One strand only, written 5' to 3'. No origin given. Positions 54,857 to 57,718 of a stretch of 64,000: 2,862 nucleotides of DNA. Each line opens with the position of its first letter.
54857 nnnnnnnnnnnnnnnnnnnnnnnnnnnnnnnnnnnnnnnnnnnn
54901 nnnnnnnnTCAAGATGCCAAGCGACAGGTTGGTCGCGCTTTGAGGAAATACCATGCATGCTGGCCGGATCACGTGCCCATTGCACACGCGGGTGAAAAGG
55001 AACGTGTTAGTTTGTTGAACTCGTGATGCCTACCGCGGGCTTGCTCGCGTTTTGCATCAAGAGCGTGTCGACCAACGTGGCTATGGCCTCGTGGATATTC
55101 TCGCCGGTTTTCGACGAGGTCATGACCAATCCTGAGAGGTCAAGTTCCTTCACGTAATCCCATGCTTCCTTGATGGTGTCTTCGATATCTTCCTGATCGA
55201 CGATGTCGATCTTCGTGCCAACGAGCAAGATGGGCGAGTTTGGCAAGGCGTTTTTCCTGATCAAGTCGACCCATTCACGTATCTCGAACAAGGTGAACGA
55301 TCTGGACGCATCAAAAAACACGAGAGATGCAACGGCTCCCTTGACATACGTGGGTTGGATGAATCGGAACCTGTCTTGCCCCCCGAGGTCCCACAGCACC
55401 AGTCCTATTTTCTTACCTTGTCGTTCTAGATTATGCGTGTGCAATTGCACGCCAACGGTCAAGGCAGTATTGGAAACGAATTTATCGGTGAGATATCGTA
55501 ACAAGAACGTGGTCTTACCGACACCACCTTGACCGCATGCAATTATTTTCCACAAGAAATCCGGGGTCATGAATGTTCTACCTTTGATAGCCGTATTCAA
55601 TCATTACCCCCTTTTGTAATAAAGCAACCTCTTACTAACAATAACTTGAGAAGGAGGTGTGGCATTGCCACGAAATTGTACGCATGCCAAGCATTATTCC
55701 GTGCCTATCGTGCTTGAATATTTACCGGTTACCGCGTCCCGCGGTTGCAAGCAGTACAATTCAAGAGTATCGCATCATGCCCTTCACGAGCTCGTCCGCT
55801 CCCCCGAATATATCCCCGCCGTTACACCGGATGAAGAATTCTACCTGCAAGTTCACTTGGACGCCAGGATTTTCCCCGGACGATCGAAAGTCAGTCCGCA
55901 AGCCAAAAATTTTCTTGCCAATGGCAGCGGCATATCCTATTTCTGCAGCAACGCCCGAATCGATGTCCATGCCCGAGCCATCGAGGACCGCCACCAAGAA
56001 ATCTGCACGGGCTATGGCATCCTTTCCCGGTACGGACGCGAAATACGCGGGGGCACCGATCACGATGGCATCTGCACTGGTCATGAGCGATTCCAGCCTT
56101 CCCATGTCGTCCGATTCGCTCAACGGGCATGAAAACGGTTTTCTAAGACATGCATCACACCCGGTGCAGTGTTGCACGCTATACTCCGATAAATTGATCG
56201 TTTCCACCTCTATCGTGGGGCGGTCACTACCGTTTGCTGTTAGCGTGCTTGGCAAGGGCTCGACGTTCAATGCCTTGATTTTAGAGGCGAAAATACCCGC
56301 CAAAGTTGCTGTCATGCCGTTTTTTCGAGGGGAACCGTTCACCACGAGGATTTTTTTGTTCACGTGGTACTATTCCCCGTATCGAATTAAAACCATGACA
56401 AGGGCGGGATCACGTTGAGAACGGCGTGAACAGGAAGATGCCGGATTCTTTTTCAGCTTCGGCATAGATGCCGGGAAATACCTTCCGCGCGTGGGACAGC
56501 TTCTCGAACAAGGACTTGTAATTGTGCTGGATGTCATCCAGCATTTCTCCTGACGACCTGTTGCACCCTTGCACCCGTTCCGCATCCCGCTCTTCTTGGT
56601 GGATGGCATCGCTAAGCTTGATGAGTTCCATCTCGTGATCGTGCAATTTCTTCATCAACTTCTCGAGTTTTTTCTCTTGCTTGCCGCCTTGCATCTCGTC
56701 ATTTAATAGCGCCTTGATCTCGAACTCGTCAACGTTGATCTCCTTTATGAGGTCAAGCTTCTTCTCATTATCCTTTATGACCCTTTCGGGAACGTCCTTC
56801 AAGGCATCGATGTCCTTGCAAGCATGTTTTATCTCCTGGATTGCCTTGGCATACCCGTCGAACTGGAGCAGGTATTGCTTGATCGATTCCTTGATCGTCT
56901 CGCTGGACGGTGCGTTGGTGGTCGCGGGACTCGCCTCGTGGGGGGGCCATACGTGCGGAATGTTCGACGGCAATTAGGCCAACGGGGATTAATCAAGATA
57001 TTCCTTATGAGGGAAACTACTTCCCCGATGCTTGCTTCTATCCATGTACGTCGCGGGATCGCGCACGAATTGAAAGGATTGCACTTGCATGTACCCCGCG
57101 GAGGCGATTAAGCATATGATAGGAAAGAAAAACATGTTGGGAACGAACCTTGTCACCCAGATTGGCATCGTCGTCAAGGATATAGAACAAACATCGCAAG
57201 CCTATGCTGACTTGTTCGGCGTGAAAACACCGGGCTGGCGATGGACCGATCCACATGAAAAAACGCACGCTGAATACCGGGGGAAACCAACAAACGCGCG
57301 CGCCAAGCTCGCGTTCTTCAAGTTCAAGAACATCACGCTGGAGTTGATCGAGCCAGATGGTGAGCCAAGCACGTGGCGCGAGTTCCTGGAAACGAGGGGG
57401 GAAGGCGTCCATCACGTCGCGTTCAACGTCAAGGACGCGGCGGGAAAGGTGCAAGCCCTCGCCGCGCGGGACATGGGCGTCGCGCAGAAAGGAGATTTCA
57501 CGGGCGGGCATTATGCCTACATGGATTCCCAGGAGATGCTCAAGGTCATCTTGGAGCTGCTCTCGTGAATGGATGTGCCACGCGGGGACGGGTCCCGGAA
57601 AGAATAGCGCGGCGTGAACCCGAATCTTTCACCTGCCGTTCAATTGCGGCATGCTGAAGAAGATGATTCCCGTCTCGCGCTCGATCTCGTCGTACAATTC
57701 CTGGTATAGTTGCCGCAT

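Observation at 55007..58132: Rab-like small GTPase next to two paralogous coiled-coil proteins sharing a conserved C-terminal E(K/R)E(S/T)GI(F/I)(L/F)F motif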

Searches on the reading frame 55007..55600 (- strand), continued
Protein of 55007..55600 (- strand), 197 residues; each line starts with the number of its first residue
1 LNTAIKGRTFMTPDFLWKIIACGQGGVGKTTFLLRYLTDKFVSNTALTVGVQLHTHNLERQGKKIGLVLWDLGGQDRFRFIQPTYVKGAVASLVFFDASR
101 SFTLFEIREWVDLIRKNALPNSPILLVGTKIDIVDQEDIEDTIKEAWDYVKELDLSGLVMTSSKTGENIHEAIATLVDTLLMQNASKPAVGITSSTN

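Call 91: search_protein_families(library=ncbifam, proteins=[window:55007-55570:-, L024:4060-4590:-, L024:3484-3993:-], max_evalue=0.01)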
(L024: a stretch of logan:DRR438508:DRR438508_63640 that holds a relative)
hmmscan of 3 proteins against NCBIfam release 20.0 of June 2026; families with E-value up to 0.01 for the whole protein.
window:55007-55570:- (187 aa): 4 families
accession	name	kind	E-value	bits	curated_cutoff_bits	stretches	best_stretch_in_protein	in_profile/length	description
TIGR00231.1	small_GTP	domain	8.9e-21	74.4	42.5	1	8-165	5-161/164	GTP-binding protein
NF000908.1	PRK00089.1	equivalog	0.00053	19.3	237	1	97-174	99-171/291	GTPase Era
TIGR03598.1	GTPase_YsxC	equivalog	0.0042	16.8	124.45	1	111-166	129-185/186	ribosome biogenesis GTP-binding protein YihA/YsxC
TIGR03594.1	GTPase_EngA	equivalog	0.005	15.9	306.7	1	83-167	262-343/432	ribosome biogenesis GTPase Der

L024:4060-4590:- (176 aa): 5 families
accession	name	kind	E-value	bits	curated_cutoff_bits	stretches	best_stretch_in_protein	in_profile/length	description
TIGR01509.1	HAD-SF-IA-v3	subfamily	0.00019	21.6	29.4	1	73-169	32-126/154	HAD-IA family hydrolase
TIGR02168.1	SMC_prok_B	equivalog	0.00028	18.8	567.35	1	25-139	334-790/1181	chromosome segregation protein SMC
NF045604.1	cas_Cas12e_CasX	equivalog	0.00074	17.9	200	1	11-157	96-226/886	type V CRISPR RNA-guided endonuclease Cas12e/CasX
NF045487.1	ASRP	equivalog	0.0013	17.4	300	1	14-151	355-489/593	archaea-specific SMC-related protein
TIGR02169.1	SMC_prok_A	equivalog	0.0022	15.7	729.4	1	15-155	317-457/1165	chromosome segregation protein SMC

L024:3484-3993:- (169 aa): 6 families
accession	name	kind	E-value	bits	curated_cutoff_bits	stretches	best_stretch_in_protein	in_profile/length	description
TIGR02168.1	SMC_prok_B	equivalog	0.00013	19.9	567.35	1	17-147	318-449/1181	chromosome segregation protein SMC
NF041034.1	Rad50_Sulf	equivalog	0.00039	18.4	1000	1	15-142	531-658/872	DNA double-strand break repair ATPase Rad50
NF045487.1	ASRP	equivalog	0.00079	18.1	300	1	12-142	352-469/593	archaea-specific SMC-related protein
TIGR02169.1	SMC_prok_A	equivalog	0.0012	16.6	729.4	1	3-146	254-399/1165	chromosome segregation protein SMC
NF041751.2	sbcc_Staph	equivalog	0.0029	15.6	920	1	15-135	675-794/1007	exonuclease subunit SbcC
NF043046.1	T4SS_Ceg32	equivalog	0.0098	14.1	1100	0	33-162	125-248/942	Dot/Icm T4SS effector Ceg32/SidI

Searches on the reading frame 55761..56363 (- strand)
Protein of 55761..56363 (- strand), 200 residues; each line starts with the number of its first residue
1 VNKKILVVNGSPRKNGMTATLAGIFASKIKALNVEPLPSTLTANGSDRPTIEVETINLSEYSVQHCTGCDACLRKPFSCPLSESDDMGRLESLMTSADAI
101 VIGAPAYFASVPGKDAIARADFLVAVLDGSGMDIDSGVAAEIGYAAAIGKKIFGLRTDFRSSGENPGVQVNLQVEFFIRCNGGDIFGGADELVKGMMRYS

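Call 4: search_protein_families(library=pfam, proteins=[window:55761-56363:-], max_evalue=0.1)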
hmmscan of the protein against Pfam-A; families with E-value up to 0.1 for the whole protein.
window:55761-56363:- (200 aa): 4 families
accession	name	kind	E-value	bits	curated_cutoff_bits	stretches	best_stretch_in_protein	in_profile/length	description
PF03358.20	FMN_red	-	3.1e-14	53.3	24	1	4-113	2-87/152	NADPH-dependent FMN reductase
PF05014.21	Nuc_deoxyrib_tr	-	6.6e-13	49.3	28.8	1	116-172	59-116/117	Nucleoside 2-deoxyribosyltransferase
PF02525.22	Flavodoxin_2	-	2.9e-05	24.3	27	1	3-113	1-94/198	Flavodoxin-like fold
PF15891.11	Nuc_deoxyri_tr2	-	0.0011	19.7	30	1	115-159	63-105/105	Nucleoside 2-deoxyribosyltransferase like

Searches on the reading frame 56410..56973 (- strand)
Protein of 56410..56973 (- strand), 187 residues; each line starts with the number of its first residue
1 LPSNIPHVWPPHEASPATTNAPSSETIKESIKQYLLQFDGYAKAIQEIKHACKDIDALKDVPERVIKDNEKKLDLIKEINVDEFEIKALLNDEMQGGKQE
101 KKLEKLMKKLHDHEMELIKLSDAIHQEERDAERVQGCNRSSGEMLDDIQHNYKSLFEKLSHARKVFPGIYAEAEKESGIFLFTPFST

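Call 4: search_protein_families(library=pfam, proteins=[window:56410-56973:-], max_evalue=0.1)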
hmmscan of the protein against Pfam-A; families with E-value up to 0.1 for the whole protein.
window:56410-56973:- (187 aa): 2 families
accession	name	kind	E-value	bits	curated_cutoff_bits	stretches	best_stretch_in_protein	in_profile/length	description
PF00901.23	Orbi_VP5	-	0.013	14.5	27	1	42-163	90-203/506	Orbivirus outer capsid protein VP5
PF07373.16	CAMP_factor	-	0.07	13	23.3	0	74-162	11-97/219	CAMP factor (Cfa)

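Call 17: find_encoding_contigs(protein=window:56410-56973:-, flank=6000, max_places=8)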
Protein window:56410-56973:- (187 aa): 3 contigs read that carry it; 3 places shown.
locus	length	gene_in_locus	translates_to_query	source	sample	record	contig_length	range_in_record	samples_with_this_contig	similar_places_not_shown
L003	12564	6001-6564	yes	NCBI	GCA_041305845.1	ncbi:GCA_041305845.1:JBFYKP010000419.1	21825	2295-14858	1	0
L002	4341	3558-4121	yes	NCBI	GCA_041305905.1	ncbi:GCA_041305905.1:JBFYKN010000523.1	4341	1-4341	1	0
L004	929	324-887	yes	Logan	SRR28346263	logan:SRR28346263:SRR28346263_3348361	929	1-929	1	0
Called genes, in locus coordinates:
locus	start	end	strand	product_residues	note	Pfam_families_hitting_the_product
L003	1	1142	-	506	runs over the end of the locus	PF13484:Fer4_16 (faint), PF12838:Fer4_7 (weak), PF04898:Glu_syn_central (faint), PF01645:Glu_synthase, PF00478:IMPDH (weak)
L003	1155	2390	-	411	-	PF00310:GATase_2, PF13522:GATase_6 (weak)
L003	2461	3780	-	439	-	PF02754:CCG, PF13187:Fer4_9 (faint), PF02754:CCG, PF12838:Fer4_7 (weak), PF13183:Fer4_8, PF13237:Fer4_10 (weak), PF13534:Fer4_17 (weak)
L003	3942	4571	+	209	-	PF00719:Pyrophosphatase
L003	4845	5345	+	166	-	-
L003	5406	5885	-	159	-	PF13669:Glyoxalase_4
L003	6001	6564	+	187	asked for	-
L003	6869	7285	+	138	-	PF03358:FMN_red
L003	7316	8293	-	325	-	PF01261:AP_endonuc_2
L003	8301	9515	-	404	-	-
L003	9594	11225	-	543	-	PF01645:Glu_synthase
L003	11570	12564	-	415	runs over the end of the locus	PF04055:Radical_SAM, PF13353:Fer4_12 (weak), PF13186:SPASM (weak)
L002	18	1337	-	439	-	PF02754:CCG, PF13187:Fer4_9 (faint), PF02754:CCG, PF12838:Fer4_7 (weak), PF13183:Fer4_8, PF13237:Fer4_10 (weak), PF13534:Fer4_17 (weak)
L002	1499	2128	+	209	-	PF00719:Pyrophosphatase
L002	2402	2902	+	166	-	-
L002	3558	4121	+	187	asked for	-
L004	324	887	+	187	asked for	-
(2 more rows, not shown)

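Call 69: list_cluster_members(proteins=[L003:2461-3780:-, L003:7316-8293:-, L003:8301-9515:-, L003:6869-7285:+, L006:1782-2306:+, L007:8866-9807:+, L007:10023-11378:+, L003:1155-2390:-, P0155, P0049])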
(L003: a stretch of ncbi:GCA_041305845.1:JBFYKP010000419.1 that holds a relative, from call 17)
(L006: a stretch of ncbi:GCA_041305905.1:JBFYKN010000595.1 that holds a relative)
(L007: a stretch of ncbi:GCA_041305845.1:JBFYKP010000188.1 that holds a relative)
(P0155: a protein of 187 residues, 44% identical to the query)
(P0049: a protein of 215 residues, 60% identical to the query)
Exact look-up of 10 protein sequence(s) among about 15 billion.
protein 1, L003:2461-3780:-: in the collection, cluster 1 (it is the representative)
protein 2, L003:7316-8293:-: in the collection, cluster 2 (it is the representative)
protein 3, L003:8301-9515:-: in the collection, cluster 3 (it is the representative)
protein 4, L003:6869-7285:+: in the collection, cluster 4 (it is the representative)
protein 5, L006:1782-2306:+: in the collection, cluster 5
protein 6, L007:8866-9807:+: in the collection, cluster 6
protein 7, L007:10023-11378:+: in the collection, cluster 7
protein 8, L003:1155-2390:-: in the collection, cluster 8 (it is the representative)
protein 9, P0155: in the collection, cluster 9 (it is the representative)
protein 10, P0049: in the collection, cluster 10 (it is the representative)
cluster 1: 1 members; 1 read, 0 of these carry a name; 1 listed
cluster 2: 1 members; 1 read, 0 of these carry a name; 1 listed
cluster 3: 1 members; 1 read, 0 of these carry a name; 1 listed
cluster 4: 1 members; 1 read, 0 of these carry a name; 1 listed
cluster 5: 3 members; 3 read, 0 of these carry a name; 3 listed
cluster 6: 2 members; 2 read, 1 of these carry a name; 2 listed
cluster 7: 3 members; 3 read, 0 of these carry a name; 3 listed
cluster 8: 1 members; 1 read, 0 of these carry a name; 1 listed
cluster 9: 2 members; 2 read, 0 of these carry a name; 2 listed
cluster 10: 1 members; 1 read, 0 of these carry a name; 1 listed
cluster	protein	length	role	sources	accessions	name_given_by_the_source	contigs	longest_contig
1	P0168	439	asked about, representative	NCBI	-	-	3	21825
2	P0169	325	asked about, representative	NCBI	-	-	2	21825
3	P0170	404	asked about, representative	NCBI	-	-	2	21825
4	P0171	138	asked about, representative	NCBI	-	-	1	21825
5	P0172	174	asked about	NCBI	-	-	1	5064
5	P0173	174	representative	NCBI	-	-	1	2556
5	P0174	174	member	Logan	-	-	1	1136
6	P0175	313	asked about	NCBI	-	-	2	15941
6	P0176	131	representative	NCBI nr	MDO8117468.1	ADP-ribosylation factor-like protein [Candidatus Sigynarchaeota archaeon]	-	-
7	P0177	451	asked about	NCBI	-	-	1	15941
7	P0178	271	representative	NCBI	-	-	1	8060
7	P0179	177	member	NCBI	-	-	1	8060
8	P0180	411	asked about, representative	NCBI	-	-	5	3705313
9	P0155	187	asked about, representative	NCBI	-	-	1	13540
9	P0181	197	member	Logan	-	-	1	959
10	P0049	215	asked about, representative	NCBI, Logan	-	-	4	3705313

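Call 83: predict_structure(alignment_id=A6)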
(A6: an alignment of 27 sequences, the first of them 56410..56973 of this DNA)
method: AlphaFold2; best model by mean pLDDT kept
length: 187 residues; sequences in the alignment: 27
mean_pLDDT: 92.1   pTM: 0.66
mean pLDDT of the five models: 92.1, 90.7, 90.6, 88.7, 87.2
residues with pLDDT >= 90: 141; 70-90: 42; 50-70: 4; < 50: 0
segments of 3 or more residues with pLDDT < 50: none
pLDDT, mean of each block of 10 residues (from residue 1): 74 75 94 98 95 89 96 98 97 84 97 98 96 89 93 98 97 97 80
secondary structure, 60 per line:
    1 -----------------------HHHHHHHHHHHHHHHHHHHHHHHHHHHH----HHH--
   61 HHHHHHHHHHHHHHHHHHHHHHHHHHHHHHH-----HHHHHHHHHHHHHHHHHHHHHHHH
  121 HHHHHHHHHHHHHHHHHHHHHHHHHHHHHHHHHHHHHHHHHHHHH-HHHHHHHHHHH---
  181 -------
elements in order: H24-51 H61-91 H97-165 H167-177

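Call 91: search_protein_families(library=ncbifam, proteins=[window:56410-56973:-], max_evalue=0.01)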
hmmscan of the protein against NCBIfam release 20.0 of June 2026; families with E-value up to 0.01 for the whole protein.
window:56410-56973:- (187 aa): 3 families
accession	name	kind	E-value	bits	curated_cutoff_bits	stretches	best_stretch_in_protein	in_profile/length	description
TIGR03185.1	DNA_S_dndD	equivalog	0.0028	16.2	245.85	1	26-161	344-477/650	DNA sulfur modification protein DndD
TIGR04330.1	cas_Cpf1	equivalog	0.0058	14.4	300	1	19-133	408-515/1288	type V CRISPR-associated protein Cas12a/Cpf1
NF045487.1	ASRP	equivalog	0.0078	14.9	300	1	32-159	121-251/593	archaea-specific SMC-related protein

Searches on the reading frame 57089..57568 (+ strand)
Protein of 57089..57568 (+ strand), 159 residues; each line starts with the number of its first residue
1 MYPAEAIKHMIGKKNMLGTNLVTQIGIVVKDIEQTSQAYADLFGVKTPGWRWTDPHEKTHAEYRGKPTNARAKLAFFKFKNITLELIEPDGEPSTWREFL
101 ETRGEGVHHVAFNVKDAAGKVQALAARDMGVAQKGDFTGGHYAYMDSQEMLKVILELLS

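Call 4: search_protein_families(library=pfam, proteins=[window:57089-57568:+], max_evalue=0.1)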
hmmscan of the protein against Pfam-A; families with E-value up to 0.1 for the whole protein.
window:57089-57568:+ (159 aa): 3 families
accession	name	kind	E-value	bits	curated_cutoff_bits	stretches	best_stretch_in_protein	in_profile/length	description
PF13669.12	Glyoxalase_4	-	2.2e-19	70.2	27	1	24-140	2-102/109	Glyoxalase/Bleomycin resistance protein/Dioxygenase superfamily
PF00903.31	Glyoxalase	-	9.4e-05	23.2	20.6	1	24-143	4-108/121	Glyoxalase/Bleomycin resistance protein/Dioxygenase superfamily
PF13468.12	Glyoxalase_3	-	0.0052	17.3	25.1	1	26-128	5-99/176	Glyoxalase-like domain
